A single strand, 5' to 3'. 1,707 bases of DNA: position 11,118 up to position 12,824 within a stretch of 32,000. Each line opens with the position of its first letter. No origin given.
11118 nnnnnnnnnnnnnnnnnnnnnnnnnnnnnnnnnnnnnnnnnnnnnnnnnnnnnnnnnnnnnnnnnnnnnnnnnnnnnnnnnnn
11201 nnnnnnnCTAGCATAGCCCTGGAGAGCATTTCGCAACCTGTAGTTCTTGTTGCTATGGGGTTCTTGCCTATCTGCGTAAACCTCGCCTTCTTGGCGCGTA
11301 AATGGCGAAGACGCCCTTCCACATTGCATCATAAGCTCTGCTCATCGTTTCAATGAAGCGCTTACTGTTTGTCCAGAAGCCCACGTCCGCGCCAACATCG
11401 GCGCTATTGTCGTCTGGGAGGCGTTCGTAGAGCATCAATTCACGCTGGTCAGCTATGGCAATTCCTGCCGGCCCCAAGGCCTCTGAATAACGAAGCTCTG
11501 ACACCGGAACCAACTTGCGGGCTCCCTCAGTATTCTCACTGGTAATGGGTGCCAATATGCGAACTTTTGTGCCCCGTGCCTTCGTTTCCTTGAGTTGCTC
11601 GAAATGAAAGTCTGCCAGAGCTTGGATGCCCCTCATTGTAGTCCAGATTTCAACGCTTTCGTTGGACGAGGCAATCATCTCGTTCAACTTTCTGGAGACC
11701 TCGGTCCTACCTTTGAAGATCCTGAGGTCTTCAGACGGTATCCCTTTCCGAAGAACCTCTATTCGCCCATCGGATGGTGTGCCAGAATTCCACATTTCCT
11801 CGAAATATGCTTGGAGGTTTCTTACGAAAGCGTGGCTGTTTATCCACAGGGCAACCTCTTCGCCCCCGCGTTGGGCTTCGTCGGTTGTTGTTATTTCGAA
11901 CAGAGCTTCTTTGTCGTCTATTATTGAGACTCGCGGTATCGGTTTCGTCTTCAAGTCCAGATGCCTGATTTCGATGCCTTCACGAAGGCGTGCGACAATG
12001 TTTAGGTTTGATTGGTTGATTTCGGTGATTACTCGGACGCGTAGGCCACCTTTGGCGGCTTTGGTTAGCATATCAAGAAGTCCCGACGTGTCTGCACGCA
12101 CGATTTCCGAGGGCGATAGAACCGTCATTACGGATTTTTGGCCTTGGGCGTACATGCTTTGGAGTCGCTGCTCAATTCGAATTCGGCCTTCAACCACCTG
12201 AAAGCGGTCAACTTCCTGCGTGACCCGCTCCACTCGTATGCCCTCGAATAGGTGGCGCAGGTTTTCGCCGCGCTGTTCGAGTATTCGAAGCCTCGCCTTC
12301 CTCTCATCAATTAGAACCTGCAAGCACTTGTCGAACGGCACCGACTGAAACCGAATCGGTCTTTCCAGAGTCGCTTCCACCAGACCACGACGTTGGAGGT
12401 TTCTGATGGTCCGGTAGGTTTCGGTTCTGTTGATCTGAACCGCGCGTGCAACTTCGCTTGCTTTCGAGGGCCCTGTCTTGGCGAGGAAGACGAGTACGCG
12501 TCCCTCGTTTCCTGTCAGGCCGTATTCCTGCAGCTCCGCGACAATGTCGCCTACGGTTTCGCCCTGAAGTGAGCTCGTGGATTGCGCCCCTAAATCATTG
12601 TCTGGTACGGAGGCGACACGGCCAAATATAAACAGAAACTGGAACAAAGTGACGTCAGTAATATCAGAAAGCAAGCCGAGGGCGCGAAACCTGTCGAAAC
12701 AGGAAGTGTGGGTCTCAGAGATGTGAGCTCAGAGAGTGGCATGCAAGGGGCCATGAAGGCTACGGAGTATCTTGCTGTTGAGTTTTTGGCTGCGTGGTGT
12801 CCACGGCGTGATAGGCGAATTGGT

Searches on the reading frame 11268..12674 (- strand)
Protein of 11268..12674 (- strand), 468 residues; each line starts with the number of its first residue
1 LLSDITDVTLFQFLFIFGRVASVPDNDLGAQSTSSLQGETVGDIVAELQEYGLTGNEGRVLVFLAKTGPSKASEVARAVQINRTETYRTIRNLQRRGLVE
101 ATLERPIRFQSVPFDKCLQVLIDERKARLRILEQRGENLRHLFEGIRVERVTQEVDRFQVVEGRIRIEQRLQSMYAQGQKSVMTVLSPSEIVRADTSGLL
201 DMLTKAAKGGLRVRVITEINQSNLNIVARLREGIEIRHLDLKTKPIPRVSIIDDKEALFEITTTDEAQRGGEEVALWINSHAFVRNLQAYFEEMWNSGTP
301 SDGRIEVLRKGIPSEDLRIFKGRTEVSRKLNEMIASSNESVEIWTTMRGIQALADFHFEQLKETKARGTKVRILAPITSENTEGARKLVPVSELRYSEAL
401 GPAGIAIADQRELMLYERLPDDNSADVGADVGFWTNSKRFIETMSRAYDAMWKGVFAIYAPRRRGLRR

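Call 47: search_protein_families(library=pfam, proteins=[window:11268-12674:-], max_evalue=0.00001)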
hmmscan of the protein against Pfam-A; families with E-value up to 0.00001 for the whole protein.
window:11268-12674:- (468 aa): 4 families
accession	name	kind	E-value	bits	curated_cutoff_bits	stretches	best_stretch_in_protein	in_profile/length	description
PF01978.25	TrmB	-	2.6e-14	53.2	25.6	1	48-114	1-67/68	Sugar-specific transcriptional regulator TrmB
PF11495.14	Regulator_TrmB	-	9.3e-09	35.3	22.2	0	317-454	2-131/233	Archaeal transcriptional regulator TrmB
PF12802.13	MarR_2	-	8.4e-07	29.5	27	1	51-102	1-53/61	MarR family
PF13091.12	PLDc_2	-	1.1e-06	29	27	0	199-295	25-132/132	PLD-like domain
